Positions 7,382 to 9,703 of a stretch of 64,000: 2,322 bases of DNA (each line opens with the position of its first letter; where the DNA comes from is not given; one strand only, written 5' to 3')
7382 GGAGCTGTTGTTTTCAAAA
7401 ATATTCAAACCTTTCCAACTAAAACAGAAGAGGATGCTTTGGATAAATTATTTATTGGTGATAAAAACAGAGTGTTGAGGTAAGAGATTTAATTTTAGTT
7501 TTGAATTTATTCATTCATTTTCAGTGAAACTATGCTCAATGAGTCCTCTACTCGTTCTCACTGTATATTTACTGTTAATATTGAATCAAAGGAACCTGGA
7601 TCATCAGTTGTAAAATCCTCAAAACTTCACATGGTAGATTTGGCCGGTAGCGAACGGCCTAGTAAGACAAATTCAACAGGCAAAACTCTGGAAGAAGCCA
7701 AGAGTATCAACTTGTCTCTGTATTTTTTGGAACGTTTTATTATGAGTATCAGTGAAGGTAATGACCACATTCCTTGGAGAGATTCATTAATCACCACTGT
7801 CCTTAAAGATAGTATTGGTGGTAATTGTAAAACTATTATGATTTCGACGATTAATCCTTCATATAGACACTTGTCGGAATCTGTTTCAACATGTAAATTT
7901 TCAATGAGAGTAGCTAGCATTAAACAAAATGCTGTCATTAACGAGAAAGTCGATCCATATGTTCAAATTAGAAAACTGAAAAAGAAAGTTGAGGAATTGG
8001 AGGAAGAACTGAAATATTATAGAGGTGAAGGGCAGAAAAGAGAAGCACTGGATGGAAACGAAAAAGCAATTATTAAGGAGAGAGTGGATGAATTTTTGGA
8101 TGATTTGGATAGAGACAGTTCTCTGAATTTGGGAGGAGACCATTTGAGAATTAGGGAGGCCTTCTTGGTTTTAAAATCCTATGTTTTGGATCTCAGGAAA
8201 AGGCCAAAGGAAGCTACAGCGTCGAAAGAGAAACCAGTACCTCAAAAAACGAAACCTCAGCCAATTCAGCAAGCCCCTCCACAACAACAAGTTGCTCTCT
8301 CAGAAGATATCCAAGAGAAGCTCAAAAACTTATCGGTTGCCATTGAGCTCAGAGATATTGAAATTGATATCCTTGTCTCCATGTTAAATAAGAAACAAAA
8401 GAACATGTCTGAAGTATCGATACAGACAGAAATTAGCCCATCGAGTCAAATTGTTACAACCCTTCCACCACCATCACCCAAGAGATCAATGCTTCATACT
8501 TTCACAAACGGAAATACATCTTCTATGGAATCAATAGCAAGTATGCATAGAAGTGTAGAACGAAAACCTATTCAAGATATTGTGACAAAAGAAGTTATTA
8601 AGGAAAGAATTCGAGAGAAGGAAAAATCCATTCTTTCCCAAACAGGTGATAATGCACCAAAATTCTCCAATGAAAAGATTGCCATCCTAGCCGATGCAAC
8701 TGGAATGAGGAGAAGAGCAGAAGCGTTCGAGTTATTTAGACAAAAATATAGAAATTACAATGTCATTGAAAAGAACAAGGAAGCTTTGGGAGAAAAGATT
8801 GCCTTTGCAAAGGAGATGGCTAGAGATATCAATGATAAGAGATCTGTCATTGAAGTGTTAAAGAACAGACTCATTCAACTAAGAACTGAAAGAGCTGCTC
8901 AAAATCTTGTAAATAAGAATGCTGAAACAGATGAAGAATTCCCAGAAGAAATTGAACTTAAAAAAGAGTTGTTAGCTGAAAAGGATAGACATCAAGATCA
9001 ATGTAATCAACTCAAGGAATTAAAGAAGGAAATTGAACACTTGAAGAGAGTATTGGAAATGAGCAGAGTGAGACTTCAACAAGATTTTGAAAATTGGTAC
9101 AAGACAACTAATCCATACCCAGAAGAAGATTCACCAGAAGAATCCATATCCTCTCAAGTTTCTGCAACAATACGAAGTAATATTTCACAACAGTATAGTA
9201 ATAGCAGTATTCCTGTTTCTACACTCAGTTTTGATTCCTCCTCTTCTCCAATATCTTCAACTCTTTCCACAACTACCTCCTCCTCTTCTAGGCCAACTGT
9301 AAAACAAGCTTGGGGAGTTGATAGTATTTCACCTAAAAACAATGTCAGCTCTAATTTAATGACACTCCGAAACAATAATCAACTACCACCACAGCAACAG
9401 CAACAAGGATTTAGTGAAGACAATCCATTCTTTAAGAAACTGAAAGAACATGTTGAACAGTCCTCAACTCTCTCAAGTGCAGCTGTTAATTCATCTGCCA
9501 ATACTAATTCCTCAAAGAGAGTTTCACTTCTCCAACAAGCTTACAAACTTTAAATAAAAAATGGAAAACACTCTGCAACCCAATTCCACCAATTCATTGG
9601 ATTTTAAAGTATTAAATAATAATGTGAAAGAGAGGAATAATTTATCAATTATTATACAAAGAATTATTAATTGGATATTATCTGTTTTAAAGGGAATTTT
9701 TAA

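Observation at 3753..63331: Unusual density of cilium/flagellum genes: CFAP58, kinesin-9B, ARMC9, kinesin-9A, dynein-IC-like WD40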

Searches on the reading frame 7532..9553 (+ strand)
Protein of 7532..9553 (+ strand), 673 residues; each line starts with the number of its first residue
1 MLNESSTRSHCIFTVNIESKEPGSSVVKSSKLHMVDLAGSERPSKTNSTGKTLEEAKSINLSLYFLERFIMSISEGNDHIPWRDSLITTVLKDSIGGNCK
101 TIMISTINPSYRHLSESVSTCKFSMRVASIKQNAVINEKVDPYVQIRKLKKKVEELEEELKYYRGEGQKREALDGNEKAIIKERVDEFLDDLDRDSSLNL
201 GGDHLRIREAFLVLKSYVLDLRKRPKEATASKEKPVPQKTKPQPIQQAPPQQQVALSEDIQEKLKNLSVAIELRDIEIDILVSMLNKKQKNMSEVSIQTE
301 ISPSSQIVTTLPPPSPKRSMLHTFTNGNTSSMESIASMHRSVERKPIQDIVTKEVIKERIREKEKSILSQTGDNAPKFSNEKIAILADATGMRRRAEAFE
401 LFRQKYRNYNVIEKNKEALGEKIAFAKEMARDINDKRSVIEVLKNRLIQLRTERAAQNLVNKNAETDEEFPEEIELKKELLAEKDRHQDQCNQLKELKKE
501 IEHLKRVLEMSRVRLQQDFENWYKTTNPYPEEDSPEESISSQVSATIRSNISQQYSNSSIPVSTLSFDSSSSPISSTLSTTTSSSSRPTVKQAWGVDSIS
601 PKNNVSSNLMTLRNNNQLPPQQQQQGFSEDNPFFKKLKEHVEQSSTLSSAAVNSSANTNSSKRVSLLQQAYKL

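Call 4: search_protein_families(library=pfam, proteins=[window:7532-9553:+], max_evalue=0.01)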
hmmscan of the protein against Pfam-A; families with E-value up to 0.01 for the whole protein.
window:7532-9553:+ (673 aa): 2 families
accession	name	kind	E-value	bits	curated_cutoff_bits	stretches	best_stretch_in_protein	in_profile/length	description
PF00225.29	Kinesin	-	1.6e-42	146.1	29.3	1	2-130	195-327/327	Kinesin motor domain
PF23735.1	KIF9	-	1.8e-33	116.1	31.9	1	395-527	3-135/140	Kinesin-like protein KIF9 domain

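Call 44: search_solved_structures(query=window:7532-9553:+, max_evalue=1e-15)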
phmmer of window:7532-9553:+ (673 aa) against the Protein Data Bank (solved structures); distinct sequences matched with E-value up to 1e-15: 136 (the best 60 are shown).
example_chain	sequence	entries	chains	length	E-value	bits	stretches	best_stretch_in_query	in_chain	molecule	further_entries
9ijj_c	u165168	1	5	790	2e-39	138.9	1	2-166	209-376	Kinesin-like protein KIF9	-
7n61_0X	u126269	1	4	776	1.3e-38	136.2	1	2-163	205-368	Kinesin-like protein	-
7a3z_A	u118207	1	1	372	3.2e-32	115.2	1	2-153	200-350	Osmotic avoidance abnormal protein 3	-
7a40_A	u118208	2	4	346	1.2e-31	113.3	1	1-139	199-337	Osmotic avoidance abnormal protein 3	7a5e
2vvg_A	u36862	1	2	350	3.5e-31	111.7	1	2-139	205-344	KINESIN-2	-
1goj_A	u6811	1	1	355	3.8e-31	111.6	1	2-148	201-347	KINESIN HEAVY CHAIN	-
9gnq_K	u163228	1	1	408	7.1e-31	110.7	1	2-163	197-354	Kinesin-1 heavy chain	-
9l7m_K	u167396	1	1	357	1.4e-30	109.7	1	2-158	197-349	Kinesin-1 heavy chain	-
1mkj_A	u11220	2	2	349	1.8e-30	109.4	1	2-145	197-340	KINESIN HEAVY CHAIN | Kinesin-1 heavy chain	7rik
3j8x_K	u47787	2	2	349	2.5e-30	108.9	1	2-144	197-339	Kinesin-1 heavy chain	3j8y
8rhb_K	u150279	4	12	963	3.7e-30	108.3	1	2-164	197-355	Kinesin-1 heavy chain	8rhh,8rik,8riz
9pmb_A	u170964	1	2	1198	4.6e-30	108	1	2-164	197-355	Kinesin-1 heavy chain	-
4atx_C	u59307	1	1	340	6e-30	107.7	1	2-139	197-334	KINESIN-1 HEAVY CHAIN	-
8ixa_Y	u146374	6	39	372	1.3e-29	106.6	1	2-145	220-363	Kinesin-1 heavy chain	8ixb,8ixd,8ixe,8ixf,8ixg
3b6u_A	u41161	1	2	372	1.6e-29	106.2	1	2-139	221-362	Kinesin-like protein KIF3B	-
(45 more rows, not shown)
